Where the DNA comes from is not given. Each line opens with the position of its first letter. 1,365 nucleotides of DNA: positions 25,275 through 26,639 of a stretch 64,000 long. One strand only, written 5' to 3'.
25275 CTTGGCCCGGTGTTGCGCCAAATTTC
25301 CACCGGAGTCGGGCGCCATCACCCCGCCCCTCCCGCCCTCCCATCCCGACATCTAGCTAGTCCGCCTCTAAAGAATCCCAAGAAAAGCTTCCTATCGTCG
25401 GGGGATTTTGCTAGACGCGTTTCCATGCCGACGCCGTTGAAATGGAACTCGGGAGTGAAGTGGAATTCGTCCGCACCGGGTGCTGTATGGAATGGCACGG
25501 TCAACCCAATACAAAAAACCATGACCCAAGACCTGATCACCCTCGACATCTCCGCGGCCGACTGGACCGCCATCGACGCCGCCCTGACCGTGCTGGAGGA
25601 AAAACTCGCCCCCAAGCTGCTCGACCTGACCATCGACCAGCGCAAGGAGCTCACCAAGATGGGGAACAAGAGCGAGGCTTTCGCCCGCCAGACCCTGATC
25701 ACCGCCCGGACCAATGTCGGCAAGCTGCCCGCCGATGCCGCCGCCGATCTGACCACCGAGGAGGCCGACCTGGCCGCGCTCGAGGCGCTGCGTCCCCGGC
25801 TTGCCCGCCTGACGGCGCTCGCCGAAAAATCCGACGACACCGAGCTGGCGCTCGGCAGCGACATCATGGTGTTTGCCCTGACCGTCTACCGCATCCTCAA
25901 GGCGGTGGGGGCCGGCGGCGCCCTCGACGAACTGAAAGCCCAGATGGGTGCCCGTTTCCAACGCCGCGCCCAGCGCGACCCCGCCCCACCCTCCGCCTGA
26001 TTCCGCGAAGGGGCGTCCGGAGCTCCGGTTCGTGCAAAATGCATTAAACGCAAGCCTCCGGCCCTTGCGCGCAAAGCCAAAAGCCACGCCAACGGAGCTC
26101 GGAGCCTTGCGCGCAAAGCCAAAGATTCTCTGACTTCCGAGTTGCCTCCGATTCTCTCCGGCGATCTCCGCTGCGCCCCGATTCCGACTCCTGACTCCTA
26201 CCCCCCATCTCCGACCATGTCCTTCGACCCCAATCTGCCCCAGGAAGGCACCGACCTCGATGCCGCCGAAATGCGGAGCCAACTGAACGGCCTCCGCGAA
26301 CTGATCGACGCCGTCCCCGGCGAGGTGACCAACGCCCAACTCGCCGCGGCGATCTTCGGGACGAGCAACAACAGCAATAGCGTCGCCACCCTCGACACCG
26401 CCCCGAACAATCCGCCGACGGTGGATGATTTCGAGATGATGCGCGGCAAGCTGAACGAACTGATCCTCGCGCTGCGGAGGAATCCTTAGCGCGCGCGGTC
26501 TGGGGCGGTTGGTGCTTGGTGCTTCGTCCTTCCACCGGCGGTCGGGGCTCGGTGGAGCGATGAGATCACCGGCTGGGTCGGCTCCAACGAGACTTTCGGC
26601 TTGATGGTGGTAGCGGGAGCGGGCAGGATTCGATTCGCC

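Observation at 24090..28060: Mosaic AT-richer accessory segment bracketed by a 10-bp direct repeat, between the RayT locus and tRNA-Gly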

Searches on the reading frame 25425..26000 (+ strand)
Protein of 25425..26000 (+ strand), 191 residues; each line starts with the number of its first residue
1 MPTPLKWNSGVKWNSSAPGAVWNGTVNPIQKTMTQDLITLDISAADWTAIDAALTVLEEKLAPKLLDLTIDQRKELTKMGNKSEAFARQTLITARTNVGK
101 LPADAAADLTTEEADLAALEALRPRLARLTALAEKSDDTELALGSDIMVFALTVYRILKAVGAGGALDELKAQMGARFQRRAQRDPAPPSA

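Call 8: search_protein_families(library=pfam, max_evalue=0.01, proteins=[window:25425-25997:+])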
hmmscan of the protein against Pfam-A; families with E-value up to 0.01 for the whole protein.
seq(191 aa): 0 families

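Call 9: search_protein_families(library=padloc, max_evalue=0.01, proteins=[window:25425-25997:+])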
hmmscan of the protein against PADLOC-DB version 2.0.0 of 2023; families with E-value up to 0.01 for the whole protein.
seq(191 aa): 0 families

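Call 10: search_protein_families(library=phrogs, max_evalue=0.01, proteins=[window:25425-25997:+])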
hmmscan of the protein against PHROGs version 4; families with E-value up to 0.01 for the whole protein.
seq(191 aa): 0 families

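Call 19: search_protein_families(library=ncbifam, max_evalue=0.01, proteins=[window:25425-26000:+])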
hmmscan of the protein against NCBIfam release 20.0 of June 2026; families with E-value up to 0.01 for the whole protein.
window:25425-26000:+ (191 aa): 1 family
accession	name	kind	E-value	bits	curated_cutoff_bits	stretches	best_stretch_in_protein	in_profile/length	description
NF007869.0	PRK10577.1-6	equivalog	0.0027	16.2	954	1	70-180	4-99/703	Fe(3+)-hydroxamate ABC transporter permease FhuB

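Call 22: find_homologous_proteins(query=window:25425-26000:+, max_evalue=0.001)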
Query window:25425-26000:+ (191 aa): 193 proteins with E <= 0.001 among 1945 candidates; the best 120 are listed.
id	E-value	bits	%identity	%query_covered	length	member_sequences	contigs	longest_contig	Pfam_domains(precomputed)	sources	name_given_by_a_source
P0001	2.3e-89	316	100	83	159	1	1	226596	-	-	-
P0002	2.4e-87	309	82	94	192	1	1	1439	-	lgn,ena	-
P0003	1.6e-80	287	75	94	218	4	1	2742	-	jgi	-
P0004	8.1e-80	285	74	94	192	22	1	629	-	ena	-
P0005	4.2e-79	283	72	98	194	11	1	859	-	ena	-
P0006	2.0e-76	274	73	94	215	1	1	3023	-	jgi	jgi:hypothetical protein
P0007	4.8e-75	269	72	94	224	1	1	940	-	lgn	-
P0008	5.3e-75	269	75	91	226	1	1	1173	-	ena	-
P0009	1.4e-74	268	68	99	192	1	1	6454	-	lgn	-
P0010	1.8e-71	258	69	99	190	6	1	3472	-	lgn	-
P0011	2.7e-71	257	70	95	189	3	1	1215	-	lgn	-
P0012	3.9e-71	257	65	99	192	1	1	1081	-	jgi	jgi:hypothetical protein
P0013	5.3e-71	256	65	100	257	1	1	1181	-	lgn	-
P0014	7.4e-69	249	66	94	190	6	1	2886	-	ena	-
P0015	7.8e-69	249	66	99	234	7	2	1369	-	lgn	-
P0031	4.5e-60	221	62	92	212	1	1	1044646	-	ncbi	-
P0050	8.4e-57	210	62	91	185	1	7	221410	-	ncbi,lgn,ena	-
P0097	1.1e-30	125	49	83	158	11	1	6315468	-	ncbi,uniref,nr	ncbi:hypothetical protein [Lysobacter capsici]|uniref:hypothetical protein n=1 Tax=Lysobacter capsic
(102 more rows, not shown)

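Call 24: find_encoding_contigs(protein=P0031, flank=8000, max_places=3)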
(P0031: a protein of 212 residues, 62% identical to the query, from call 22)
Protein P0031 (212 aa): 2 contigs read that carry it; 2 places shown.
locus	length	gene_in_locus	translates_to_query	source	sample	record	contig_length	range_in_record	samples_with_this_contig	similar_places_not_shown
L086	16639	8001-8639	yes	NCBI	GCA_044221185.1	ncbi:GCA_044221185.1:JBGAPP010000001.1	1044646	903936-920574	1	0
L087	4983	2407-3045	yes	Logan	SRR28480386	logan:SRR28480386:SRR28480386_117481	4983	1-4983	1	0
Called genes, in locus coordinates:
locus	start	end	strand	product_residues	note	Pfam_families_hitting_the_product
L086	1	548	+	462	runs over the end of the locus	PF00884:Sulfatase, PF16347:SGSH_C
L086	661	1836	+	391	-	-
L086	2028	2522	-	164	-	PF11848:DUF3368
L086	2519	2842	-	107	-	PF03683:UPF0175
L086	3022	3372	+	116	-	-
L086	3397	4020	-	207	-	-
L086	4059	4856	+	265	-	PF13391:HNH_2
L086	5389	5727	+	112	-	PF00076:RRM_1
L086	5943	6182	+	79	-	-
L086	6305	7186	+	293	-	-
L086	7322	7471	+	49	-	-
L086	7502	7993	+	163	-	-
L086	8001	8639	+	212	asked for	-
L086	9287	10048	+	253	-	PF01391:Collagen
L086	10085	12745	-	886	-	PF00069:Pkinase, PF07714:PK_Tyr_Ser-Thr, PF13424:TPR_12, PF13374:TPR_10, PF13424:TPR_12, PF13374:TPR_10, PF13424:TPR_12, PF13374:TPR_10, +16 more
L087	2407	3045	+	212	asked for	-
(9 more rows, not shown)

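Call 25: find_encoding_contigs(protein=P0097, flank=8000, max_places=3)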
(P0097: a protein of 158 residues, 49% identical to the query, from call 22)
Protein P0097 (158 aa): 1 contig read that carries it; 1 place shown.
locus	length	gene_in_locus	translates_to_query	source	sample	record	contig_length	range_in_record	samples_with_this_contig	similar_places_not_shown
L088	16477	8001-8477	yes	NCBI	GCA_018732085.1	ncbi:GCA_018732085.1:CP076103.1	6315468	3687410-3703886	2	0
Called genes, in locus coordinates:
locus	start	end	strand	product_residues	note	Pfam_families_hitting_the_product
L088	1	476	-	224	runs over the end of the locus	PF08450:SGL (faint), PF21959:DUF6923 (faint), PF16819:DUF5074 (faint), PF05096:Glu_cyclase_2 (faint)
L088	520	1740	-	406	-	-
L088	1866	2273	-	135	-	-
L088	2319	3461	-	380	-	PF13428:TPR_14 (faint), PF12895:ANAPC3 (faint), PF14559:TPR_19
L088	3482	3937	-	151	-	-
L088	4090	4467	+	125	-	-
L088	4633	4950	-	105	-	-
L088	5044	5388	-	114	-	-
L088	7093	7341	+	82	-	-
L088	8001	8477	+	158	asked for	-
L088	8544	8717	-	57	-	-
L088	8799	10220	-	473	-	-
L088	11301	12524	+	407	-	PF00155:Aminotran_1_2, PF01053:Cys_Met_Meta_PP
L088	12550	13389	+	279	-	PF02668:TauD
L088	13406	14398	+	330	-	PF08545:ACP_syn_III, PF08541:ACP_syn_III_C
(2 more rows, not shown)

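Call 26: find_encoding_contigs(protein=P0050, flank=8000, max_places=3)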
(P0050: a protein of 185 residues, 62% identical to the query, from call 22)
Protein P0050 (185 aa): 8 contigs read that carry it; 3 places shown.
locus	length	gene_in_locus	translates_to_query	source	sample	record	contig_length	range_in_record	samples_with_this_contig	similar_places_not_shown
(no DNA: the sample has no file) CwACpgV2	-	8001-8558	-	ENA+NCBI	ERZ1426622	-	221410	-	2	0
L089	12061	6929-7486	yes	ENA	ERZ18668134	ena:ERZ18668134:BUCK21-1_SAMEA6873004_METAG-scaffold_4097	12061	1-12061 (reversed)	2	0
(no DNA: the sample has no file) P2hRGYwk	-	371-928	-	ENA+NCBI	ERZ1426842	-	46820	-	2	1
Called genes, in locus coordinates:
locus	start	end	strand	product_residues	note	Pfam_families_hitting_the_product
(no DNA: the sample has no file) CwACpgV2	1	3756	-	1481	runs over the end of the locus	PF06739:SBBP (faint), PF01833:TIG, PF01436:NHL (faint), PF25021:TEN_NHL (faint), PF25564:DUF7933, PF17963:Big_9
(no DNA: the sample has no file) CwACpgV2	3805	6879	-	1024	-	PF01833:TIG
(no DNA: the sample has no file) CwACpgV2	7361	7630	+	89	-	PF13560:HTH_31 (weak), PF01381:HTH_3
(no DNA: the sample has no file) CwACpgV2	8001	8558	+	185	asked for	-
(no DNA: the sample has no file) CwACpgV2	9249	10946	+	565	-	PF07813:LTXXQ, PF00595:PDZ (weak), PF13180:PDZ_2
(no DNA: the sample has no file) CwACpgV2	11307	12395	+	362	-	PF13439:Glyco_transf_4, PF13579:Glyco_trans_4_4 (faint), PF20706:GT4-conflict (weak), PF00534:Glycos_transf_1, PF13692:Glyco_trans_1_4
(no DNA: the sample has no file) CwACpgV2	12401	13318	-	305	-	PF09990:DUF2231, PF07635:PSCyt1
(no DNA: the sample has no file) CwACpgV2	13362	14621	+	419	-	-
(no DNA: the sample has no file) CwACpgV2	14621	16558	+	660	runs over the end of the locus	PF05140:ResB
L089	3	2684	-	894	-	?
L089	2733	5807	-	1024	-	PF01833:TIG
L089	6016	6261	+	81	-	-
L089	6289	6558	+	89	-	PF13560:HTH_31 (weak), PF01381:HTH_3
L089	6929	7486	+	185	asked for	-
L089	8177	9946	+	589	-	PF07813:LTXXQ, PF00595:PDZ (weak), PF13180:PDZ_2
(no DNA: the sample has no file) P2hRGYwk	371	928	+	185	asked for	-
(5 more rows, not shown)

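Call 49: search_solved_structures(query=window:25521-26000:+, max_evalue=1)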
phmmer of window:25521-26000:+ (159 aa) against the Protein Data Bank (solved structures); distinct sequences matched with E-value up to 1: 1.
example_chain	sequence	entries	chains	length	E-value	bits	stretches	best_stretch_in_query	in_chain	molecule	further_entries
9o1a_a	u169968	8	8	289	0.99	13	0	103-139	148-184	ATP synthase subunit a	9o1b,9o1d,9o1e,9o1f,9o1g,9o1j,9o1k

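Call 55: find_related_loci(query=window:25521-26000:+, collection=viral_contigs, flank=4000)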
Query window:25521-26000:+ (159 aa) in viral_contigs; peptide patterns used: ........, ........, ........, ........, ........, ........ (x = any residue, [..] = any of these).
20 stretches matched a pattern, but none encodes a relative of the query by tblastn (E <= 1e-3).

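Call 63: predict_structure(alignment_id=A2)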
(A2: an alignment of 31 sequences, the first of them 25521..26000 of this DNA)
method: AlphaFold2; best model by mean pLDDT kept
length: 159 residues; sequences in the alignment: 31
mean_pLDDT: 91.5   pTM: 0.69
mean pLDDT of the five models: 91.5, 91.2, 89.7, 89.5, 88.7
residues with pLDDT >= 90: 124; 70-90: 25; 50-70: 10; < 50: 0
segments of 3 or more residues with pLDDT < 50: none
pLDDT, mean of each block of 10 residues (from residue 1): 83 98 97 94 92 97 98 97 96 96 96 94 94 89 72 67
secondary structure, 60 per line:
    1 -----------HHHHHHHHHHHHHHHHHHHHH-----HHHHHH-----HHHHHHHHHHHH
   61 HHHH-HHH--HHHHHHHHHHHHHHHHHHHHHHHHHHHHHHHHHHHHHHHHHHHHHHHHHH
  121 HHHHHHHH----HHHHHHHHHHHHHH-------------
elements in order: H12-32 H38-43 H49-64 H71-128 H133-146

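Call 68: fold_search(model_id=the predicted structure, library=pdb)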
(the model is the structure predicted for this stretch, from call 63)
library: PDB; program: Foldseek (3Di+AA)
matches with E <= 10: 3; with E <= 0.001: 0
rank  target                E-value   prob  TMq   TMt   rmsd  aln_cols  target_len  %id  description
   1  8r3l_B                6.5e+00  0.08  0.20  0.05  10.7        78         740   13  Influenza A/H7N9 polymerase in pre-initiation state, intermediate conformation (I) with PB2-C(I), ENDO(T), and Pol II  (released 2024-02-21)
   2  5ndg_m9               7.9e+00  0.06  0.30  0.26  29.8       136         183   14  Crystal structure of geneticin (G418) bound to the yeast 80S ribosome (released 2017-12-13)
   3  9g0a_b                8.5e+00  0.07  0.20  0.05  10.9        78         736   13  Influenza A/H7N9 polymerase post-cleavage cap-snatching complex (released 2025-07-16)

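Call 74: fold_search(model_id=the predicted structure, library=viral)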
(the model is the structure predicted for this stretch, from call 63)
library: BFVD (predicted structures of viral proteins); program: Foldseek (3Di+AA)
matches with E <= 10: 15; with E <= 0.001: 0
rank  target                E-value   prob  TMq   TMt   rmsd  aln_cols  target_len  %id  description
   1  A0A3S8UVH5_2          4.4e+00  0.01  0.14  0.03  27.8       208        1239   14  (no name in the UniProt tables at hand)
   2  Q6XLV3                5.4e+00  0.03  0.19  0.14  43.5       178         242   18  FirrV-1-F4 [Feldmannia irregularis virus a]
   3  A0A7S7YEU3            5.7e+00  0.04  0.29  0.13  22.0       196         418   14  Uncharacterized protein [Medusavirus stheno T3]
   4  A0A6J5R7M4            5.7e+00  0.02  0.16  0.13  26.3       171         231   20  Uncharacterized protein [uncultured Caudovirales phage]
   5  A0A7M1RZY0            6.1e+00  0.09  0.21  0.35  18.3        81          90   12  Uncharacterized protein [uncultured phage cr3_1]
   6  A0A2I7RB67            7.0e+00  0.02  0.16  0.08  21.0       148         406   22  (no name in the UniProt tables at hand)
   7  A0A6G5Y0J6            7.9e+00  0.03  0.19  0.16  19.6       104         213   17  (no name in the UniProt tables at hand)
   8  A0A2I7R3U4            7.9e+00  0.03  0.17  0.19  19.6        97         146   15  (no name in the UniProt tables at hand)
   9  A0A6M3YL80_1          7.9e+00  0.01  0.13  0.03  27.5       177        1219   14  (no name in the UniProt tables at hand)
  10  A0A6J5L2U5            8.5e+00  0.01  0.14  0.09  19.6       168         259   19  Uncharacterized protein [uncultured Caudovirales phage]
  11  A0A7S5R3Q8            9.1e+00  0.23  0.15  0.25   1.1        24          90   29  Uncharacterized protein [Rhizobium phage RHph_N38]
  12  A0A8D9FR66            9.1e+00  0.08  0.26  0.46  13.4        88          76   11  Uncharacterized protein [uncultured marine phage]
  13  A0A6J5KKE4            9.1e+00  0.01  0.16  0.07  26.4       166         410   15  Uncharacterized protein [uncultured Caudovirales phage]
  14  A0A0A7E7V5            9.7e+00  0.04  0.27  0.22  11.7       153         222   12  (no name in the UniProt tables at hand)
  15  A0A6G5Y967            9.7e+00  0.02  0.18  0.17  23.4       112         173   19  (no name in the UniProt tables at hand)

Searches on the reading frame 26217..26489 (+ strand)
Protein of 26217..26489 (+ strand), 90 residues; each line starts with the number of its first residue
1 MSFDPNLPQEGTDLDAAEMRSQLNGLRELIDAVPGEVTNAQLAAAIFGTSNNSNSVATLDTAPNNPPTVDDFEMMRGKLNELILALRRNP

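Call 8: search_protein_families(library=pfam, max_evalue=0.01, proteins=[window:26217-26486:+])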
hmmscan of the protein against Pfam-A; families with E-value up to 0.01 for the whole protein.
seq(90 aa): 0 families

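Call 9: search_protein_families(library=padloc, max_evalue=0.01, proteins=[window:26217-26486:+])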
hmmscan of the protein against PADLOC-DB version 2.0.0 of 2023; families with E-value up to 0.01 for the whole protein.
seq(90 aa): 0 families

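Call 10: search_protein_families(library=phrogs, max_evalue=0.01, proteins=[window:26217-26486:+])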
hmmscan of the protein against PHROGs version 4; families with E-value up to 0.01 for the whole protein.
seq(90 aa): 0 families

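Call 19: search_protein_families(library=ncbifam, max_evalue=0.01, proteins=[window:26217-26489:+])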
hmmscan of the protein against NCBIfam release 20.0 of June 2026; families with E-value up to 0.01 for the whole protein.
window:26217-26489:+ (90 aa): 0 families

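Call 35: search_protein_representatives(protein=window:26217-26489:+)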
Query: 90 residues. Proteins with E-value up to 0.001 (for the whole library): 647; up to 1e-10: 121; up to 1e-30: 1. The best 150 are listed.
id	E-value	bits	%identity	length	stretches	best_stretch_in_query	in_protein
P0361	1.2e-37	143.6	83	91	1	1-90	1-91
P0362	6.0e-22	93.6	81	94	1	33-90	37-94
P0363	2.0e-21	91.9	65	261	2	29-88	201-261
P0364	7.9e-21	90.0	56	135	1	1-89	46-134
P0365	1.4e-20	89.3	60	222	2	3-44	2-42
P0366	7.1e-19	83.8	58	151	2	32-88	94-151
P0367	3.0e-18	81.8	60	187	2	30-88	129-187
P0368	3.1e-18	81.8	59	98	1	1-88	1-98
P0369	6.5e-18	80.7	52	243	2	32-88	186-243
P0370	1.4e-17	79.7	53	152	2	32-88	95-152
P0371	1.6e-17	79.5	50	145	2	1-70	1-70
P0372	1.6e-17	79.5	57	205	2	1-45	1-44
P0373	1.9e-17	79.3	56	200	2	30-88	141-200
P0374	2.3e-17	79.0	58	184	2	1-36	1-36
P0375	3.0e-17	78.6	58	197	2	3-43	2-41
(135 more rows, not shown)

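Call 105: search_solved_structures(query=window:26217-26489:+, max_evalue=1)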
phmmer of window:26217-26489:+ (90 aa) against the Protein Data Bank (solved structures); distinct sequences matched with E-value up to 1: 0.
